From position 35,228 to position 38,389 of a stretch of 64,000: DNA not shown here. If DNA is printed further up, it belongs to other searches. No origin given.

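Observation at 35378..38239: SMC head domains joined to a Rad50-type CPVC zinc hook instead of a hinge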

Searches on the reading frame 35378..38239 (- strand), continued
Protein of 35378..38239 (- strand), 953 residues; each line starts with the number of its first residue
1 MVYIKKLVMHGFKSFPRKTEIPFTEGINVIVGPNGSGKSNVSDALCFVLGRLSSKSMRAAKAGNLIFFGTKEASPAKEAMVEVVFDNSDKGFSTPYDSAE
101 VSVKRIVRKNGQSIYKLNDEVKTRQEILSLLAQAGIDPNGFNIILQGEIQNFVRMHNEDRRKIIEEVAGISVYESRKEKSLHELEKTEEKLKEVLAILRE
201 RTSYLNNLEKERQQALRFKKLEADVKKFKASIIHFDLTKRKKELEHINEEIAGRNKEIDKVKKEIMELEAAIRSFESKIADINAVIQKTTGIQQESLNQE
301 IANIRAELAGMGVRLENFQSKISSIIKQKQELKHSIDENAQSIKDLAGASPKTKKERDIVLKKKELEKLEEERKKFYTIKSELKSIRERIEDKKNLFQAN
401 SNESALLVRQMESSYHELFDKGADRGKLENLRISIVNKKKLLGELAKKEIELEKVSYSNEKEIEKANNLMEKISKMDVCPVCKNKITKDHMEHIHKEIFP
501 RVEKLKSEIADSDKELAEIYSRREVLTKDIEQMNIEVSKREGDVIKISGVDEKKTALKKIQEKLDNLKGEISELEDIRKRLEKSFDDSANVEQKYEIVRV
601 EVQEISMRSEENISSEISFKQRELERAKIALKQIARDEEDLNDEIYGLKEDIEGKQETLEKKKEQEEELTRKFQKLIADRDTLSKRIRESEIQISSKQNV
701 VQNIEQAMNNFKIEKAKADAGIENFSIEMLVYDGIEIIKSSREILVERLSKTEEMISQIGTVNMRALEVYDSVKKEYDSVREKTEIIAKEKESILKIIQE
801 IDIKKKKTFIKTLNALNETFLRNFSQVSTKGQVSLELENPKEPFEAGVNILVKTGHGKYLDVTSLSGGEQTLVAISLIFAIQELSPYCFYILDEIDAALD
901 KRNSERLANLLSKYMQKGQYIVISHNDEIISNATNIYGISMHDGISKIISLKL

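Call 19: search_protein_families(library=pfam, alignment_id=A1, max_evalue=10)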
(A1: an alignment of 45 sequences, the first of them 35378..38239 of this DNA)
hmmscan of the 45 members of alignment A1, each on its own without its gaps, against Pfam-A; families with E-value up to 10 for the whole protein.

A. member 1, window:35378-38239:- (953 aa): 14 families
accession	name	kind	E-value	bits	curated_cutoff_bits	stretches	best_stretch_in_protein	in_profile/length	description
PF02463.25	SMC_N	-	1.6e-57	194.9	40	1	3-946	1-219/220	RecF/RecN/SMC N terminal domain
PF13476.12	AAA_23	-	5.7e-12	47.1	27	2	6-258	1-200/201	AAA domain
PF13304.12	AAA_21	-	9.7e-10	39.4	27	2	27-57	1-26/304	AAA domain, putative AbiEii toxin, Type IV TA system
PF13175.12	AAA_15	-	4.6e-08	33.5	32.1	1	3-316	2-266/374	AAA ATPase domain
PF13555.12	AAA_29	-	0.00018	21.6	27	1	13-49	10-46/61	P-loop containing region of AAA domain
PF13166.12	AAA_13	-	0.00029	20.1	36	2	178-299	358-479/713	AAA domain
PF06009.19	Laminin_II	-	0.0013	19.2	33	2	295-392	6-101/138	Laminin Domain II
PF05605.18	zf-Di19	-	0.0023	18.6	27.5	1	475-496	30-51/54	Drought induced 19 protein (Di19), zinc-binding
PF00004.35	AAA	-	0.0073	17.2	21.2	1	880-920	52-97/131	ATPase family associated with various cellular activities (AAA)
PF04513.17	Baculo_PEP_C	-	0.027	15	38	3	243-328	35-121/140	Baculovirus polyhedron envelope protein, PEP, C terminus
PF13671.12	AAA_33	-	0.16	12.7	27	1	29-63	3-39/143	AAA domain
PF04102.17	SlyX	-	0.39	11.8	30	1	241-278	16-53/67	SlyX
PF00269.25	SASP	-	0.76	10.2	22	1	698-717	2-21/59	Small, acid-soluble spore proteins, alpha/beta type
PF00005.33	ABC_tran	-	0.94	10.5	25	1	28-46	14-32/137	ABC transporter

B. families by the number of members that match (of 45 scanned): 78 families (the first 25 are shown)
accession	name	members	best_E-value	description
PF02463.25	SMC_N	45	3.7e-61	RecF/RecN/SMC N terminal domain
PF13476.12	AAA_23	45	7.8e-21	AAA domain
PF13304.12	AAA_21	45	6.5e-12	AAA domain, putative AbiEii toxin, Type IV TA system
PF13555.12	AAA_29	45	6.7e-05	P-loop containing region of AAA domain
PF13175.12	AAA_15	42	1.3e-09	AAA ATPase domain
PF13166.12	AAA_13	22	0.00017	AAA domain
PF04423.19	Rad50_zn_hook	20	6.8e-06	Rad50 zinc hook motif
PF13558.12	SbcC_Walker_B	20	0.049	SbcC/RAD50-like, Walker B motif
PF00005.33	ABC_tran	16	0.71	ABC transporter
PF05605.18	zf-Di19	11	0.0023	Drought induced 19 protein (Di19), zinc-binding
PF04513.17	Baculo_PEP_C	8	0.0004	Baculovirus polyhedron envelope protein, PEP, C terminus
PF19220.6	Rod_CreS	7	0.0038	Crescentin, rod domain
PF08614.16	ATG16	6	0.00077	Autophagy protein 16 (ATG16)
PF10473.14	CENP-F_leu_zip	6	0.0011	Leucine-rich repeats of kinetochore protein Cenp-F/LEK1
PF07728.20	AAA_5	5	0.048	AAA domain (dynein-related subfamily)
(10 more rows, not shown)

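Call 22: find_encoding_contigs(protein=P0046, flank=10000, max_places=2)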
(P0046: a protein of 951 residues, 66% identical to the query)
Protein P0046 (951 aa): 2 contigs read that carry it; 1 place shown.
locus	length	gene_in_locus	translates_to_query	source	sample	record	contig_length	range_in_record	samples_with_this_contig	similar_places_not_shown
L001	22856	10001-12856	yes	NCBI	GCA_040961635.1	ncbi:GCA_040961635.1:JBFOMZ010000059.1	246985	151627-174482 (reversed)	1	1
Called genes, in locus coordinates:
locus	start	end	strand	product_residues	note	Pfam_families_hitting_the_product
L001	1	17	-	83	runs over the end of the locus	-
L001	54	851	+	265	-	PF04414:tRNA_deacylase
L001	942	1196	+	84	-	-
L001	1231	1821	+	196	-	PF00990:GGDEF, PF24898:GGDEF_GdpP (weak)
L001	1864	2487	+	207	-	PF09335:VTT_dom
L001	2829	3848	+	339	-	PF00149:Metallophos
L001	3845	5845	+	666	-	PF00122:E1-E2_ATPase, PF08282:Hydrolase_3 (faint), PF00702:Hydrolase, PF12710:HAD (faint)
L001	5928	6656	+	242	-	-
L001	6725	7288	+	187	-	PF07690:MFS_1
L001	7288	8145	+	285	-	PF08443:RimK, PF02655:ATP-grasp_3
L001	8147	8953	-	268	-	PF00795:CN_hydrolase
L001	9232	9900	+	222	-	PF01351:RNase_HII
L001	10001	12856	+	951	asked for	PF02463:SMC_N, PF13304:AAA_21 (weak)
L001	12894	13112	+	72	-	PF24434:DUF7557 (weak)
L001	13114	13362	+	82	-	PF05016:ParE_toxin (weak)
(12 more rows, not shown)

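Call 23: find_encoding_contigs(protein=P0077, flank=10000, max_places=2)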
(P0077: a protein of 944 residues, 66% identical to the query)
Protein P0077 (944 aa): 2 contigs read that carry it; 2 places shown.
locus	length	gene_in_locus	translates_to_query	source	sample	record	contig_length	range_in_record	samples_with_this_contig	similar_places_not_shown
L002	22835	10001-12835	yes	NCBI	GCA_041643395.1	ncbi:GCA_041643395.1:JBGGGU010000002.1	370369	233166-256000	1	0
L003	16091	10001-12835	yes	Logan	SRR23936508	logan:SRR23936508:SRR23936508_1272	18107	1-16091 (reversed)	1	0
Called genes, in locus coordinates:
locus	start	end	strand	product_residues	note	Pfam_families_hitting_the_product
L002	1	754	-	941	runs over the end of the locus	PF00133:tRNA-synt_1, PF09334:tRNA-synt_1g (faint), PF08264:Anticodon_1, PF19302:DUF5915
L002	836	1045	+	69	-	-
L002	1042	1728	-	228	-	PF00590:TP_methylase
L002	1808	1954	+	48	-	-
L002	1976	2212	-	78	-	-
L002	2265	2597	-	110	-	-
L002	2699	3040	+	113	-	-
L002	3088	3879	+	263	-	PF04414:tRNA_deacylase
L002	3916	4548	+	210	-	-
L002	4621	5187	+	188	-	PF00990:GGDEF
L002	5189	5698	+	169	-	PF00335:Tetraspanin (weak)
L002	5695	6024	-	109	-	-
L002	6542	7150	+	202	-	PF07690:MFS_1, PF05977:MFS_3 (weak)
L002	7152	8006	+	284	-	PF02655:ATP-grasp_3, PF08443:RimK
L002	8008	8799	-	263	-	PF00795:CN_hydrolase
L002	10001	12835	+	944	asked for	PF02463:SMC_N, PF13175:AAA_15 (weak), PF13304:AAA_21 (faint), PF13476:AAA_23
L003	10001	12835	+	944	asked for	PF02463:SMC_N, PF13175:AAA_15 (weak), PF13304:AAA_21 (faint), PF13476:AAA_23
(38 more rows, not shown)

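Call 32: search_protein_representatives(protein=window:35378-38239:-)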
Query: 953 residues. Proteins with E-value up to 0.001 (for the whole library): 29921; up to 1e-10: 20540; up to 1e-30: 10282. The best 150 are listed.
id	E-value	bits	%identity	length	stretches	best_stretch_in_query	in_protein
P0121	0.0e+00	1252.9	65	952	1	1-953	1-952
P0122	6.7e-258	874.9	48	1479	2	31-952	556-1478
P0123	4.4e-251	852.4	47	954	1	1-952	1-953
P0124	9.2e-248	841.4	47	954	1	1-952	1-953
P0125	7.9e-247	838.3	48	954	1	1-952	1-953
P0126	1.2e-246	837.7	46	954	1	1-952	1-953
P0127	5.6e-244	828.9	47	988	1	1-952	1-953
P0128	3.2e-236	803.2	45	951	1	1-953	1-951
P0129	6.3e-233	792.3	46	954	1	2-953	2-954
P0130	9.6e-228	775.2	47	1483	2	38-952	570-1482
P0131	1.5e-225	767.9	53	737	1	216-952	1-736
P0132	3.7e-216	736.9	44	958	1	1-952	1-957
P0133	3.7e-210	717.0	45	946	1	1-952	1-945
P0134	3.6e-208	710.5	61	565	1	391-953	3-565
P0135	2.2e-206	704.5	43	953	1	1-953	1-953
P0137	8.0e-195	666.3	44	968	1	1-952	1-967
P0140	6.3e-177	607.1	41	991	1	2-952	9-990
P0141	8.1e-175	600.1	46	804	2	1-384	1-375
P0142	3.5e-172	591.4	38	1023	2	1-755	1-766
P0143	9.0e-166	570.2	44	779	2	1-389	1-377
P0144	1.1e-164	566.6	43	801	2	1-398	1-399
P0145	1.3e-157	543.2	40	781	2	1-475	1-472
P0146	1.1e-154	533.5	38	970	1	1-953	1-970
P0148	1.9e-148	512.9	41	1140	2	1-465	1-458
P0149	1.6e-147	509.8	40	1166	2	2-396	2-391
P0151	1.0e-143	497.2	40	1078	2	4-454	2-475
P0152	4.0e-143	495.3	40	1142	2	1-448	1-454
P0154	1.4e-139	483.5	41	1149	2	1-384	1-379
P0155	1.6e-139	483.3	35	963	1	1-952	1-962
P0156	3.8e-139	482.1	38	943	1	2-952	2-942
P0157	4.0e-139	482.1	39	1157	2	1-391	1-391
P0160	4.8e-137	475.2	36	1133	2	1-476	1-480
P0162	2.6e-136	472.8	37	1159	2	3-439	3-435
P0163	6.7e-136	471.4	36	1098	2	3-456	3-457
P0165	8.0e-134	464.5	40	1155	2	2-454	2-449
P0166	2.6e-132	459.5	39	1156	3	1-356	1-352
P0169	5.3e-130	451.9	40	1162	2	1-331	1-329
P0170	4.4e-129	448.8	39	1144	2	1-401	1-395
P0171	7.0e-128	444.9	36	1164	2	3-425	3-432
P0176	2.0e-125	436.8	36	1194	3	2-417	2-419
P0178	3.6e-125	435.9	35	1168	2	4-382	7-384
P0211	7.8e-106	371.9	35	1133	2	4-389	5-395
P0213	1.7e-104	367.5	35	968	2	2-394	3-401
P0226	1.5e-101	357.7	29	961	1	1-952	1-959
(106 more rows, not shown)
